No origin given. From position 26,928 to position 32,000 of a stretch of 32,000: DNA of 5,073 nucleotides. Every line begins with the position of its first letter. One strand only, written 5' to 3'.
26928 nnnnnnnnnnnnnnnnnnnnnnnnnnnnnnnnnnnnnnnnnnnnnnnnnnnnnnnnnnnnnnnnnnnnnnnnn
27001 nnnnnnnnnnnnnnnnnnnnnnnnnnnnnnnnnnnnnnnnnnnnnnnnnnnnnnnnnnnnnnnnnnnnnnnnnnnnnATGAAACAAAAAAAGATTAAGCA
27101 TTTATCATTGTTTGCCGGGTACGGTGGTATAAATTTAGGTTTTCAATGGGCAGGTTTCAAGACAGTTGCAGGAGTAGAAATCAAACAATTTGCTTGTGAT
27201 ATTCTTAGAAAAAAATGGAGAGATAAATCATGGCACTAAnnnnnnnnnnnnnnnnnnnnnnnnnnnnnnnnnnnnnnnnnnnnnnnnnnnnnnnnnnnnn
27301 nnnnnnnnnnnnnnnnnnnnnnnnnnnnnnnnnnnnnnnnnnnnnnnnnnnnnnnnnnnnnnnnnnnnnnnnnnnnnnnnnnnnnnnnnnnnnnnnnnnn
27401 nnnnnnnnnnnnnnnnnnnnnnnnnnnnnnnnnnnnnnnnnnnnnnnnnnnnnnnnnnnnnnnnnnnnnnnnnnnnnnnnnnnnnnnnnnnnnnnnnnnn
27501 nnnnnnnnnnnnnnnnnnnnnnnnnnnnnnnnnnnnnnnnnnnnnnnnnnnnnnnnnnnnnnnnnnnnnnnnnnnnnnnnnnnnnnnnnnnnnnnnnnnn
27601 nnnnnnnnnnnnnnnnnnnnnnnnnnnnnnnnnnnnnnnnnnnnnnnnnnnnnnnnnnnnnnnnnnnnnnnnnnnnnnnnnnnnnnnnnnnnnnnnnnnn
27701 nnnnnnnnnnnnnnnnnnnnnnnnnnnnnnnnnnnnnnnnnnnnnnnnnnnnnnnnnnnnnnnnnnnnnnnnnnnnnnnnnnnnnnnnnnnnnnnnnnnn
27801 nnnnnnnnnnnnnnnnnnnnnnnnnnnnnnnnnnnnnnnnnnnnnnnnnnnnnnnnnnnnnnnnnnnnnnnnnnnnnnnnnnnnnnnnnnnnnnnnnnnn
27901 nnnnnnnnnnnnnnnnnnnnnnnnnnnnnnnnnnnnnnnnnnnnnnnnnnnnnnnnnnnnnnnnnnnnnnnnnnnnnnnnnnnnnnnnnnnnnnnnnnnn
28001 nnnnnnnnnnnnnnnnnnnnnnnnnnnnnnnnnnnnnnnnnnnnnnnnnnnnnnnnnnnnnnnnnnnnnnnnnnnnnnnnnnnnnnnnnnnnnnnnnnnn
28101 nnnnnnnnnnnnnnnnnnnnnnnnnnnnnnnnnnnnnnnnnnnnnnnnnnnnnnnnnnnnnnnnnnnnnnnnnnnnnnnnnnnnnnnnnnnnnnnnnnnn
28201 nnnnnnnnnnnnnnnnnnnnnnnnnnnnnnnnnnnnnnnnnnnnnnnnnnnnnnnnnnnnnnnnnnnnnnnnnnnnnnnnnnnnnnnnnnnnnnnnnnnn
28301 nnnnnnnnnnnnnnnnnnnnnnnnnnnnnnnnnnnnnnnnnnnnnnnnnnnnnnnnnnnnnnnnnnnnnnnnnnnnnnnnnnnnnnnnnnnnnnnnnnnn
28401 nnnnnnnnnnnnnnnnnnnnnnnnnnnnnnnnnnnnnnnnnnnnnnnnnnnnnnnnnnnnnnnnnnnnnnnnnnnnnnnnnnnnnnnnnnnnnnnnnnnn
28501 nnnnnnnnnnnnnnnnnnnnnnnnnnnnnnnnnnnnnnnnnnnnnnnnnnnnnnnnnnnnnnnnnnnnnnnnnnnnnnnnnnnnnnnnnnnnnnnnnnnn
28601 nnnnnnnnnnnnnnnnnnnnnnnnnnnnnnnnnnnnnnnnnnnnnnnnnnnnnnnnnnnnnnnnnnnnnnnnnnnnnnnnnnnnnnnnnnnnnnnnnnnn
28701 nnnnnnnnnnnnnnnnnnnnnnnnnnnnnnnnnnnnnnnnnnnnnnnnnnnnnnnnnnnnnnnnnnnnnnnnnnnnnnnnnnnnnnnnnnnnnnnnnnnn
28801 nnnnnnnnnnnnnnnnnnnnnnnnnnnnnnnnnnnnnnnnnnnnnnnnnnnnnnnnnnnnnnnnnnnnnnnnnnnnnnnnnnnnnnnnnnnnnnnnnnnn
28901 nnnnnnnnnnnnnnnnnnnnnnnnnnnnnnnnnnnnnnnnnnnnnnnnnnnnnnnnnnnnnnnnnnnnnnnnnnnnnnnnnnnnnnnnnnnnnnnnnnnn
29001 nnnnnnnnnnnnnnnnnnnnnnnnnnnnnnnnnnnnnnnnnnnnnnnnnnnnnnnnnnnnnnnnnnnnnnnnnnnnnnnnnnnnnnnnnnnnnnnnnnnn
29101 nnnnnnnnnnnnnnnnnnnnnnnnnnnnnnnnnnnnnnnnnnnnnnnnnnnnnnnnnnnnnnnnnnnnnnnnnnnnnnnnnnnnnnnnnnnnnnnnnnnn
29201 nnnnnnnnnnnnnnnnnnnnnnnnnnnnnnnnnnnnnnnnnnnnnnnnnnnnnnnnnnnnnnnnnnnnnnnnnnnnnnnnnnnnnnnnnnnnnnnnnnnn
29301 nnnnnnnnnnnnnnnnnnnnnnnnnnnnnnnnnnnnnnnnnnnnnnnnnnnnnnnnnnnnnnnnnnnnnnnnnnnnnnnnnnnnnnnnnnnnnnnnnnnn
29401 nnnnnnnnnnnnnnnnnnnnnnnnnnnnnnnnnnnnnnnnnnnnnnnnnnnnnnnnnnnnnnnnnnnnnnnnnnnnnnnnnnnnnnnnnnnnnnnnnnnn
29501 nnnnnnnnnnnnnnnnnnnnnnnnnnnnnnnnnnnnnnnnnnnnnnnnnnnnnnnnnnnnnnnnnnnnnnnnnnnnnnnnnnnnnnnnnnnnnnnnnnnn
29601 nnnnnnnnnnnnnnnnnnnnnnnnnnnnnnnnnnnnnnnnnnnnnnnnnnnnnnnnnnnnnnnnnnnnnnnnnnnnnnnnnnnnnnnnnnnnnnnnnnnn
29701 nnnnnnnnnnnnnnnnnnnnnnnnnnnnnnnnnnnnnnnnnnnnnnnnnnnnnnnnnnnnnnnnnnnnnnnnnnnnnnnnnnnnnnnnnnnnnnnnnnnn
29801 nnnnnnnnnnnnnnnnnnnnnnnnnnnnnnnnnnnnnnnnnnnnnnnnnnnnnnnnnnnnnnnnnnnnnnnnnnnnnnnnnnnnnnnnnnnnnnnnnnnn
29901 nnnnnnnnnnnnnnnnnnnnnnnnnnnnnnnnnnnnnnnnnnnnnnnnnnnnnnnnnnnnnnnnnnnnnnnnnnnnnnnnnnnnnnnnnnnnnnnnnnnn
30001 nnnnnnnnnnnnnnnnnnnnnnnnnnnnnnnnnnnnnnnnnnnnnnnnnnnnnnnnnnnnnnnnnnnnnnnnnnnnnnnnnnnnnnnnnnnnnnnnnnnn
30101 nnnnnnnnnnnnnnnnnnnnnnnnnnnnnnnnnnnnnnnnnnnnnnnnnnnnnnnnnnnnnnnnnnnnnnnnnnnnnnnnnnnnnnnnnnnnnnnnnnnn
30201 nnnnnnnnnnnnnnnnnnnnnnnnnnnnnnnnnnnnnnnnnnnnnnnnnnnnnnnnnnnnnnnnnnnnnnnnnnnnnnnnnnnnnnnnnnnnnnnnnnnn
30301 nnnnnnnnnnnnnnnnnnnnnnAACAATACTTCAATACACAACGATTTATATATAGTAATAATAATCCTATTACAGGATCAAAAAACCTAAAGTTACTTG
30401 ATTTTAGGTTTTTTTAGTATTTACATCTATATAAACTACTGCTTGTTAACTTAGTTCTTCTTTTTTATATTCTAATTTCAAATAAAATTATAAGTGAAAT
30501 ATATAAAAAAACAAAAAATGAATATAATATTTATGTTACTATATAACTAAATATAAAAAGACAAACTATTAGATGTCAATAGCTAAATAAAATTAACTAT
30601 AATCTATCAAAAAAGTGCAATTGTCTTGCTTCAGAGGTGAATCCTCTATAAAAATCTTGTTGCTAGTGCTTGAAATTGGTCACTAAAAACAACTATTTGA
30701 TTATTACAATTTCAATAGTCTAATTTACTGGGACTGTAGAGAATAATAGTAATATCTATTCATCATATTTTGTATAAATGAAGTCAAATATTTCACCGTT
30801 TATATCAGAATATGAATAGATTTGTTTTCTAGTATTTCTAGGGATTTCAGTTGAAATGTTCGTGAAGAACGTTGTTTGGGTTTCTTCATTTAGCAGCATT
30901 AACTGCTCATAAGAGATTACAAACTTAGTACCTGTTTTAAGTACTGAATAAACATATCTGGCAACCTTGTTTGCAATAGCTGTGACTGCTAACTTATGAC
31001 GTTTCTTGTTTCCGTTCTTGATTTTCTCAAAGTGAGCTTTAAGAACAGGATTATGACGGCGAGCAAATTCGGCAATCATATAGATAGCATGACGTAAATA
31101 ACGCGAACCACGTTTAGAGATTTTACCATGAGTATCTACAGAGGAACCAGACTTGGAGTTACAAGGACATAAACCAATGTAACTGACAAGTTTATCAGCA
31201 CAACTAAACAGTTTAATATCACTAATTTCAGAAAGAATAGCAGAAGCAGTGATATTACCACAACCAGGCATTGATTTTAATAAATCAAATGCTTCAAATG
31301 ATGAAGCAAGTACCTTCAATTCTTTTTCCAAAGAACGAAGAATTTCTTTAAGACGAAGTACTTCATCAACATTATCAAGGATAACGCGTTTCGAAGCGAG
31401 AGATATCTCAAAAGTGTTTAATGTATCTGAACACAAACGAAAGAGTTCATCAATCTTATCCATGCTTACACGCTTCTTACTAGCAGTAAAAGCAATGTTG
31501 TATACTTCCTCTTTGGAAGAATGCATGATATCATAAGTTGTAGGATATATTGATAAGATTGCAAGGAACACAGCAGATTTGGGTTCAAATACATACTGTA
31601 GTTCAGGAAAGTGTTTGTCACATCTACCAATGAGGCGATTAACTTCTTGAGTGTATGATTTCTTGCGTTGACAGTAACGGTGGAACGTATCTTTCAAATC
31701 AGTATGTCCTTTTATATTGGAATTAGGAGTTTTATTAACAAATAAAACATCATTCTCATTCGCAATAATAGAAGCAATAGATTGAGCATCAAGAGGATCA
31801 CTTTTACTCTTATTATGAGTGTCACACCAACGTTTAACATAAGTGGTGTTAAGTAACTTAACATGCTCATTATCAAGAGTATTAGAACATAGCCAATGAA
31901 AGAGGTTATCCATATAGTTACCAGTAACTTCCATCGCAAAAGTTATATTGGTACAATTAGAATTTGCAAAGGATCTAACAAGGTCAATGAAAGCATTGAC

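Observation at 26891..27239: C5-methyltransferase reduced to a 53-codon motif-I stub that runs directly into a modification-dependent restriction cassette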

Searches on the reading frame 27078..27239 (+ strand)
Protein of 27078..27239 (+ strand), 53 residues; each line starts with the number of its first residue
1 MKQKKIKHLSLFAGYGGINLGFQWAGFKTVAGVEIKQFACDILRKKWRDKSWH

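Call 5: search_protein_families(library=pfam, proteins=[window:27078-27239:+], max_evalue=0.1)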
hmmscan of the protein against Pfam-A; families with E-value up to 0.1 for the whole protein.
window:27078-27239:+ (53 aa): 1 family
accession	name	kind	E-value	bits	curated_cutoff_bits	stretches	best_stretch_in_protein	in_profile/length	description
PF00145.23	DNA_methylase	-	1.2e-09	38.5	22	1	7-49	2-44/324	C-5 cytosine-specific DNA methylase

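Call 20: search_protein_representatives(protein=window:27078-27239:+)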
Query: 53 residues. Proteins with E-value up to 0.001 (for the whole library): 678; up to 1e-10: 3; up to 1e-30: 0. The best 150 are listed.
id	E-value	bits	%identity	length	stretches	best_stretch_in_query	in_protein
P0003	4.2e-30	117.6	100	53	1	1-53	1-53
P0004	2.3e-15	71.5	83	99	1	6-46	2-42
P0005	8.3e-14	66.6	48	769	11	5-22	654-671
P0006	2.5e-09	52.6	49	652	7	34-51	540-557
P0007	3.1e-09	52.3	76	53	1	6-39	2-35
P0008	8.4e-08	47.8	53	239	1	3-49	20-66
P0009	1.7e-07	46.9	53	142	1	5-49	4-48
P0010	2.0e-07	46.7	55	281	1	6-49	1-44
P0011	2.6e-07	46.3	57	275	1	6-49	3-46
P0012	3.9e-07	45.8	56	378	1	6-44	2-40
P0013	4.0e-07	45.7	51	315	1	7-51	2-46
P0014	6.4e-07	45.1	51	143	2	5-49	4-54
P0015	6.8e-07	45.0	56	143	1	4-48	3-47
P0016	7.6e-07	44.8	53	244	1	5-49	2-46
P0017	8.3e-07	44.7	56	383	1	6-48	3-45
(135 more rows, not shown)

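Call 23: find_related_loci(query=window:27078-27239:+, collection=genome_contigs, flank=6000)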
Query window:27078-27239:+ (53 aa) in genome_contigs; peptide patterns used: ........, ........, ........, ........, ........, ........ (x = any residue, [..] = any of these).
384 stretches matched a pattern; 2 encode a relative of the query (tblastn E <= 1e-3); 2 distinct loci.
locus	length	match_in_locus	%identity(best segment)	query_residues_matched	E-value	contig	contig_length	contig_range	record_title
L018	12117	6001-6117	85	6-44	6e-22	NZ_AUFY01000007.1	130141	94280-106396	Veillonella montpellierensis DSM 17217 K357DRAFT_scaffold00006.6_C, whole genome shotgun sequence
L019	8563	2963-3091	70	5-47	2e-19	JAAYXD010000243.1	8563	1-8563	MAG: Clostridiaceae bacterium isolate AS02xzSISU_46 35661_AS02, whole genome shotgun sequence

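Call 24: find_homologous_proteins(query=window:27078-27239:+, max_evalue=0.001)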
Query window:27078-27239:+ (53 aa): 1 proteins with E <= 0.001 among 1 candidates.
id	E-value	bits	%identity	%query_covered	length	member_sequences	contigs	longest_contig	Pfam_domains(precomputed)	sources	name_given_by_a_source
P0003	1.3e-29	118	100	100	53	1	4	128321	PF00145.24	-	-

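Call 32: search_protein_families(library=padloc, proteins=[window:27078-27239:+], max_evalue=0.001)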
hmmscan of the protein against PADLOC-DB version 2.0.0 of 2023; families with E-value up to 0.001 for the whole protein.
window:27078-27239:+ (53 aa): 30 families (the best 25 are shown)
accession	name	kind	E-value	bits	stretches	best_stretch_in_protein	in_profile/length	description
PDLC03326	MTase_II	-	4.5e-11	40.6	1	4-46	3-45/412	Type II methyltransferase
PDLC03234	MTase_II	-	1.6e-10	38.8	1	3-45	2-44/375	Type II methyltransferase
PDLC03272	MTase_II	-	3.7e-10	37.5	1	2-47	71-116/407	Type II methyltransferase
PDLC00026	DruM2|DruM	-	2.9e-09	34.9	1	4-46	3-45/336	DNA cytosine methylase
PDLC03378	MTase_II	-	2.9e-09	34.7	1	5-46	2-43/344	Type II methyltransferase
PDLC00027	DruM2|DruM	-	5.3e-09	33.9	1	3-49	9-55/361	DNA cytosine methylase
PDLC03307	MTase_II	-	1.5e-08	32.3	1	7-50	2-45/382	Type II methyltransferase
PDLC02649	DrmMII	-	1.4e-07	28.8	1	3-45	2-44/422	DrmMII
PDLC00030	DruM2|DruM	-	6.7e-07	26.8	1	1-43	1-43/380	DNA cytosine methylase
PDLC03270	MTase_II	-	1.7e-06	25.3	1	7-47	2-42/309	Type II methyltransferase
PDLC00031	DruM2|DruM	-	2.7e-06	24.7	1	3-50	9-56/361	DNA cytosine methylase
PDLC03324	MTase_II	-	4.2e-06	23.8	1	3-47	3-47/408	Type II methyltransferase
PDLC00029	DruM2|DruM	-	7.1e-06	23.6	1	4-46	3-45/329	DNA cytosine methylase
PDLC00033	DruM2|DruM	-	1.1e-05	22.9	1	2-44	18-60/368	DNA cytosine methylase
PDLC02650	DrmMII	-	1.4e-05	22.2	1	4-44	7-52/435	DrmMII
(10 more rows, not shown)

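Call 44: list_cluster_members(proteins=[P0007, P0004, P0003])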
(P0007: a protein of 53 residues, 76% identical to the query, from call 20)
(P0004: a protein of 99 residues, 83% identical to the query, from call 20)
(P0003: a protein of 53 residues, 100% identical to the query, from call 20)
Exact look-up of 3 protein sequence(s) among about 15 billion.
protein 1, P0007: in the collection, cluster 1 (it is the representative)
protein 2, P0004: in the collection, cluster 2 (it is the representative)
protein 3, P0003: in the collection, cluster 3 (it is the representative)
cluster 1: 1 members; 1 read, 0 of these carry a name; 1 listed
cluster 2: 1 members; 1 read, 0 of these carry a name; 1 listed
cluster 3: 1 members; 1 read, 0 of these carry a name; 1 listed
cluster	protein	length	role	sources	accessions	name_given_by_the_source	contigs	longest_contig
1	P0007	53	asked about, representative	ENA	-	-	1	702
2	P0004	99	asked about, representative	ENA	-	-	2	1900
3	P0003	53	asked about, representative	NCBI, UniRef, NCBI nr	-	-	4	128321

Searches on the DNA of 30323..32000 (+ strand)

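Call 46: search_dna_similar(query=window:30323-32000:+, collection=plasmids, mode=distant, max_rows=10)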
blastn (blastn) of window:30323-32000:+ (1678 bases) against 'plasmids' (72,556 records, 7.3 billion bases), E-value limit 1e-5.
No match.
